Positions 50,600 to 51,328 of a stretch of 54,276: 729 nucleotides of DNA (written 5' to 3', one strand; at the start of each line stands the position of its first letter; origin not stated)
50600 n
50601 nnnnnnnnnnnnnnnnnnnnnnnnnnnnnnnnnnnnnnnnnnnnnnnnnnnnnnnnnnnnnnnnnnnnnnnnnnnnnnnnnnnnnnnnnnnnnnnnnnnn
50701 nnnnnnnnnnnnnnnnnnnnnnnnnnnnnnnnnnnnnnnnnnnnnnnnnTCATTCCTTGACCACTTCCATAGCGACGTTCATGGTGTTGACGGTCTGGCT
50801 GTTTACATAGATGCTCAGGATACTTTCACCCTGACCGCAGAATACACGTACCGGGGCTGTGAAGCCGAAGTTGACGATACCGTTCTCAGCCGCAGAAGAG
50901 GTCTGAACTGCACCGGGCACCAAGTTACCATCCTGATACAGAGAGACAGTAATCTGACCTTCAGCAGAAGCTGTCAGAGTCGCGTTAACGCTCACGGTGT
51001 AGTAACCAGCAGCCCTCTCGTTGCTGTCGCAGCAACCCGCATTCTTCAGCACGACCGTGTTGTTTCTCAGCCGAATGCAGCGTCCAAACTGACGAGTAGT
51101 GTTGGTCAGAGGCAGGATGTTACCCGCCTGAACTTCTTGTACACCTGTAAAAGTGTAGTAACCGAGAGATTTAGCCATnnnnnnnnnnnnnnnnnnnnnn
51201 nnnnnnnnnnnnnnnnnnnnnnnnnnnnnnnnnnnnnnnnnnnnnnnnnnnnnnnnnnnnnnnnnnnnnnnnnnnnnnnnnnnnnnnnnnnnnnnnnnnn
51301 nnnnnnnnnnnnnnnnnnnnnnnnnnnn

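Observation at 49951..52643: Six-gene module of unknown function behind an activator-type promoter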

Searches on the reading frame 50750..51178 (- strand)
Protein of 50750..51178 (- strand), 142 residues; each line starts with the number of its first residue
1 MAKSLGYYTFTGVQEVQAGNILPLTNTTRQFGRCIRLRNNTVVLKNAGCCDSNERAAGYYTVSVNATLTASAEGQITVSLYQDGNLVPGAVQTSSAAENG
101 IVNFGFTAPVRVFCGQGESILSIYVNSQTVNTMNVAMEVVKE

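Call 3: search_protein_families(library=pfam, proteins=[window:50750-51178:-], max_evalue=1)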
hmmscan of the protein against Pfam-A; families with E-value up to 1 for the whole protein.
window:50750-51178:- (142 aa): 2 families
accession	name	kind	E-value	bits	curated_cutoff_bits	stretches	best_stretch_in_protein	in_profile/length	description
PF18573.7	BclA_C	-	0.0028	18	38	1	18-99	16-85/128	BclA C-terminal domain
PF17243.7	POTRA_TamA_1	-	0.1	13.2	26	0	55-78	46-68/74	POTRA domain TamA domain 1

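Call 4: search_protein_families(library=phrogs, proteins=[window:50750-51178:-], max_evalue=1)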
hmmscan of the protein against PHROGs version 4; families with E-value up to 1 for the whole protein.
window:50750-51178:- (142 aa): 2 families
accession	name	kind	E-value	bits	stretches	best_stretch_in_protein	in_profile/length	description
phrog_20016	-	unknown function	4.3e-05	24.2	1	8-141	4-139/141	-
phrog_10590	-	unknown function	0.0042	18.3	1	13-97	17-102/139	-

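Call 5: search_protein_families(library=ncbifam, proteins=[window:50750-51178:-], max_evalue=1)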
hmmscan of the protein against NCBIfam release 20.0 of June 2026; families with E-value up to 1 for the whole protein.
window:50750-51178:- (142 aa): 0 families

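Call 17: search_solved_structures(query=window:50750-51178:-, max_evalue=10, show_alignments=2)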
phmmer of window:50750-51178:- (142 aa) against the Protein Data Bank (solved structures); distinct sequences matched with E-value up to 10: 2.
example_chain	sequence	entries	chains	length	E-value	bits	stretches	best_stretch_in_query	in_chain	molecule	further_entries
6ywe_6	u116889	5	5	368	1.4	12.2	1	29-81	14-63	MRP-L46 domain-containing protein | 50S ribosomal subunit L30 | mL46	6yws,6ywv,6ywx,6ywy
5va3_A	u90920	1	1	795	1.8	11.9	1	7-40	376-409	Potassium voltage-gated channel subfamily H member 2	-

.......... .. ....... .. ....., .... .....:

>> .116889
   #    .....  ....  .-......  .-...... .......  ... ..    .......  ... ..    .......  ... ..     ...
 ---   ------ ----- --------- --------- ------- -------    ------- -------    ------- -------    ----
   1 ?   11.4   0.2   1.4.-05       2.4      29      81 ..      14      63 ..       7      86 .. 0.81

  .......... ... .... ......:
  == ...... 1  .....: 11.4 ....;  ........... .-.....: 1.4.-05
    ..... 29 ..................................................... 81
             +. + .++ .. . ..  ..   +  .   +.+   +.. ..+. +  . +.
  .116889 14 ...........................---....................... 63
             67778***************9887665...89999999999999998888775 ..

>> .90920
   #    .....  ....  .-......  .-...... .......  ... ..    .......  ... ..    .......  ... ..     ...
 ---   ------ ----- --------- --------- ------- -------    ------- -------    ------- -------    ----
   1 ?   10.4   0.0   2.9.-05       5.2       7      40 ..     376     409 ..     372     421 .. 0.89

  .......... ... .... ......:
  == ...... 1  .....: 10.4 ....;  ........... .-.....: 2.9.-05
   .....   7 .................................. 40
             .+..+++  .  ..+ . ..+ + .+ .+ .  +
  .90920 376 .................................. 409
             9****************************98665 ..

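Call 40: search_solved_structures(query=A2, max_evalue=10, show_alignments=2)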
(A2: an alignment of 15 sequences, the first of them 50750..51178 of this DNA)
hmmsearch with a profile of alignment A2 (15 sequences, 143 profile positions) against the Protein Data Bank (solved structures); distinct sequences matched with E-value up to 10: 8.
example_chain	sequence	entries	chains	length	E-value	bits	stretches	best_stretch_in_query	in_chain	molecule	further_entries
9h38_A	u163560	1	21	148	2.8e-05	27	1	13-109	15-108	Flagellar hook-length control protein FliK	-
9occ_G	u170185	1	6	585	0.037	16.9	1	33-79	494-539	Putative tail protein gp13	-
4k15_A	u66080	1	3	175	0.2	14.5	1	43-100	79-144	Lmo2686 protein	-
6lbe_B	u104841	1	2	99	0.29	14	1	74-93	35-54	Beta-2-microglobulin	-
7biz_A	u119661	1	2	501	0.91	12.4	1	27-79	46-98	Cell surface protein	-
7r1m_A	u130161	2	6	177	1.3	11.9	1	51-106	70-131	Exosporium protein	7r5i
4ht1_T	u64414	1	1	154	1.6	11.6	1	31-85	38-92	Tumor necrosis factor ligand superfamily member 12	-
4f3j_A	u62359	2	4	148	1.9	11.4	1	44-87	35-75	Complement C1q tumor necrosis factor-related protein 5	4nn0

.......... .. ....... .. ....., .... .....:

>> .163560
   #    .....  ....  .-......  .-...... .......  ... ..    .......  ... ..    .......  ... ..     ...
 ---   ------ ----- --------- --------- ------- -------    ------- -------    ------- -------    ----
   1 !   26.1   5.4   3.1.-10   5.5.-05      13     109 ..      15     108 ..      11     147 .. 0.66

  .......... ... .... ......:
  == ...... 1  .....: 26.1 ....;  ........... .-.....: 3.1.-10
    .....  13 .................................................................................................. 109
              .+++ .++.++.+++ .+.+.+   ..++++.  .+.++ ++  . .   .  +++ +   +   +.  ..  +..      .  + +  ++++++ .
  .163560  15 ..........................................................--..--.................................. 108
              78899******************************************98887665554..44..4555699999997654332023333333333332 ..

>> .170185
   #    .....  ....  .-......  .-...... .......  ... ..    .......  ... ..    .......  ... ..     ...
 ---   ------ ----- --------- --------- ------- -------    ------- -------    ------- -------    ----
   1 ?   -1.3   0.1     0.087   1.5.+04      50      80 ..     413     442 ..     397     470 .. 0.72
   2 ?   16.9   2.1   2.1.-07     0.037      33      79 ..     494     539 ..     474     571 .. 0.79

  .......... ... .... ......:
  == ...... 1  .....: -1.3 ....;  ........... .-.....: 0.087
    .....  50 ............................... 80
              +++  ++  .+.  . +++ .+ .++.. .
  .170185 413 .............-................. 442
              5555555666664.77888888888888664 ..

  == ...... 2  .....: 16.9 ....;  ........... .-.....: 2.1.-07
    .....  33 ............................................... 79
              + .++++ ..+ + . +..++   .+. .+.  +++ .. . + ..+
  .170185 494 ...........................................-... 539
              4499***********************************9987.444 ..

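Call 69: search_dna_similar(query=window:50750-51178:-, collection=phages, mode=protein, max_rows=30, max_evalue=0.01)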
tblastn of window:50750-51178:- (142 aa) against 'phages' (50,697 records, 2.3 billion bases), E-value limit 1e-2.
Records with a match: 3; places in all: 3; records where one place covers at least 80% of the query: 3.
Best place of each record, by identity: <60% 3.
By first word of the organism name: Bacteriophage 3.
By host as written in the record: - 3.
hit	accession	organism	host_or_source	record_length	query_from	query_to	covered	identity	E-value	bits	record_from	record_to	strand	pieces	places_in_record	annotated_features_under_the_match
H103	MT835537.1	Bacteriophage sp.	human fecal samples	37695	1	138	97%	38.6%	3e-15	76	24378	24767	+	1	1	record has no annotation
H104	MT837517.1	Bacteriophage sp.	human fecal samples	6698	1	138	97%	34.3%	4e-12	68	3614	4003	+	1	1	record has no annotation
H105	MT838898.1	Bacteriophage sp.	human fecal samples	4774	3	139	96%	30.4%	7e-7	52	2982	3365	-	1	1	record has no annotation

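Call 112: search_protein_families(library=padloc, proteins=[window:50750-51178:-], max_evalue=0.1)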
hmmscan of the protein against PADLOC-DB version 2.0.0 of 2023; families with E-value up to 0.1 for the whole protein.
window:50750-51178:- (142 aa): 0 families
